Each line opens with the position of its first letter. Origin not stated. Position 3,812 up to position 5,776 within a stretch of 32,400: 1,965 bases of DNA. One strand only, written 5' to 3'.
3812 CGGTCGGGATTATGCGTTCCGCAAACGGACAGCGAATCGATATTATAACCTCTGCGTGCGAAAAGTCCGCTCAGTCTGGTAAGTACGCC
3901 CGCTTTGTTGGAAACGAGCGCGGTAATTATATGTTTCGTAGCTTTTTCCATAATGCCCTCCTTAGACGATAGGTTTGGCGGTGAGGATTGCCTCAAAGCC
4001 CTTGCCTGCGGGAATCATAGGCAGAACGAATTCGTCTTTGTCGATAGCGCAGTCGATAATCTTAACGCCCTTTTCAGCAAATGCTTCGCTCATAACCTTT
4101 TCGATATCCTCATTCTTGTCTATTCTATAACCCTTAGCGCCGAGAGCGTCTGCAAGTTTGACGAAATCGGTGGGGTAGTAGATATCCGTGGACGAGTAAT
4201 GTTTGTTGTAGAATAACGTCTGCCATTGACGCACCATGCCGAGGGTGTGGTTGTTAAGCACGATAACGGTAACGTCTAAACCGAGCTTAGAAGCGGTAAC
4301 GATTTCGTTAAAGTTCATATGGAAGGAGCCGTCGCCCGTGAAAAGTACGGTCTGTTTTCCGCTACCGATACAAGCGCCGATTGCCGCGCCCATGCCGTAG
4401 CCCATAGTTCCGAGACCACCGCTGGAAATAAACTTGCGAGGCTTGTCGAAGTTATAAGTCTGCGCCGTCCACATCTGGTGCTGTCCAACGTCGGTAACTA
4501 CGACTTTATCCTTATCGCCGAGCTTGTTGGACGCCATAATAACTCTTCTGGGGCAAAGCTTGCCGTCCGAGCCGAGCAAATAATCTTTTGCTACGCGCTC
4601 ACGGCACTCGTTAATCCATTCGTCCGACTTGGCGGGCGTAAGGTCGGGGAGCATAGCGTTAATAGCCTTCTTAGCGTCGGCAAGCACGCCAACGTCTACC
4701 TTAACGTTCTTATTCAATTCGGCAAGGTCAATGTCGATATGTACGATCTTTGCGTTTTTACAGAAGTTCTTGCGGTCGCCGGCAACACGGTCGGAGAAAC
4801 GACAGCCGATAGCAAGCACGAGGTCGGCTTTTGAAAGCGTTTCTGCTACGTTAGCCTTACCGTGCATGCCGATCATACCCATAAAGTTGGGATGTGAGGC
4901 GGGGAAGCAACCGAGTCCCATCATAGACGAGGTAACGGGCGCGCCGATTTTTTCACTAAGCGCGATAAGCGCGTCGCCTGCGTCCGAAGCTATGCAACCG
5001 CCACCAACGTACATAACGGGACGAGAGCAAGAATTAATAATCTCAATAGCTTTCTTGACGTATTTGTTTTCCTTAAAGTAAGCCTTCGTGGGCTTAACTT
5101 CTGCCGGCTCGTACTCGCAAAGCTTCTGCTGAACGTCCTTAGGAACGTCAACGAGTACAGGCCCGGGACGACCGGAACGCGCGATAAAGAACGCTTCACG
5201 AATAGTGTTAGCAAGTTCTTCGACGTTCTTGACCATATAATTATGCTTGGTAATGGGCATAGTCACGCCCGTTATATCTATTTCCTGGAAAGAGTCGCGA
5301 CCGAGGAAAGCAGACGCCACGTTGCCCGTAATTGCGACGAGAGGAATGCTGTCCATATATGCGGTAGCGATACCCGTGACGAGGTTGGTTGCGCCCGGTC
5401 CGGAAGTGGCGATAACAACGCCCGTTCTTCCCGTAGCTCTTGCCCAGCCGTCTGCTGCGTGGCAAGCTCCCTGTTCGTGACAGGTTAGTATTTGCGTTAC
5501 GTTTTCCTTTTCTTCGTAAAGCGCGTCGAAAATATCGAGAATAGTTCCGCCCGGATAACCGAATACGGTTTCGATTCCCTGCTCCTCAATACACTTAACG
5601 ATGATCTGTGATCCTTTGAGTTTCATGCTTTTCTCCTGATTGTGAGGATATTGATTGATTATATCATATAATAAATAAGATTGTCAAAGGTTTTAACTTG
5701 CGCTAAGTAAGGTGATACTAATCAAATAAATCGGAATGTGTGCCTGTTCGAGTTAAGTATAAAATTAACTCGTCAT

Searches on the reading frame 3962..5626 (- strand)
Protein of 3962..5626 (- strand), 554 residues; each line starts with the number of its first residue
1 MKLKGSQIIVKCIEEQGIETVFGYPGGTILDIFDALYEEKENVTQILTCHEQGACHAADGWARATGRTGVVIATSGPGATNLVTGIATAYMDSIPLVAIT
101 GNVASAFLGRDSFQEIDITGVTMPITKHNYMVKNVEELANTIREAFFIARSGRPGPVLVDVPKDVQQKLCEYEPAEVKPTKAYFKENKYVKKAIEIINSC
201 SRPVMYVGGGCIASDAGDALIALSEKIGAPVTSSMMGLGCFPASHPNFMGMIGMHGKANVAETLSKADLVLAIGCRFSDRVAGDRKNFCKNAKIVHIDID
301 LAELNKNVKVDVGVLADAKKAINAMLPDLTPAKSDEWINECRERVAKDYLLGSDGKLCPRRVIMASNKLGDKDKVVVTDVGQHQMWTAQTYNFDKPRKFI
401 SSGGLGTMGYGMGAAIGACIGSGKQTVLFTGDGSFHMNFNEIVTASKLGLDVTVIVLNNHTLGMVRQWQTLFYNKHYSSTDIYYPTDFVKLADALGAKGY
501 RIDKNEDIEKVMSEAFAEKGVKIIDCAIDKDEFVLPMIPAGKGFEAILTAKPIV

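Call 53: find_encoding_contigs(protein=window:3962-5626:-, flank=10000, max_places=2)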
Protein window:3962-5626:- (554 aa): 1 contig read that carries it; 1 place shown.
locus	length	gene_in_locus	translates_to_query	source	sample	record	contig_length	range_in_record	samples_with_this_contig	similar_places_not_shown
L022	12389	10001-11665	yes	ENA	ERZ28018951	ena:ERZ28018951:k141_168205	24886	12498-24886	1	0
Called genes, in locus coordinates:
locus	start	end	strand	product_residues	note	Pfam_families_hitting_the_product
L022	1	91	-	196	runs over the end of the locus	-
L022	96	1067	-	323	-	PF21694:DNA_pol3_delta_C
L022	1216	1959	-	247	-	-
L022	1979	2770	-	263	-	-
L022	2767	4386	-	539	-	PF07719:TPR_2 (faint), PF13428:TPR_14 (faint), PF14559:TPR_19 (faint)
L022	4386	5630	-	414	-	-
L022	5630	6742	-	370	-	PF01546:Peptidase_M20, PF07687:M20_dimer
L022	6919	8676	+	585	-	PF03448:MgtE_N, PF00571:CBS, PF01769:MgtE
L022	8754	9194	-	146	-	PF08667:BetR (faint), PF13443:HTH_26 (weak), PF13560:HTH_31 (faint), PF01381:HTH_3, PF12844:HTH_19 (weak), PF13443:HTH_26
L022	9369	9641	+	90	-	PF04221:RelB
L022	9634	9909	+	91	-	PF15738:YafQ_toxin, PF05016:ParE_toxin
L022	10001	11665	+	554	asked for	PF02776:TPP_enzyme_N, PF00205:TPP_enzyme_M, PF02775:TPP_enzyme_C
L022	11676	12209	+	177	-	PF01842:ACT, PF22629:ACT_AHAS_ss, PF13710:ACT_5, PF10369:ALS_ss_C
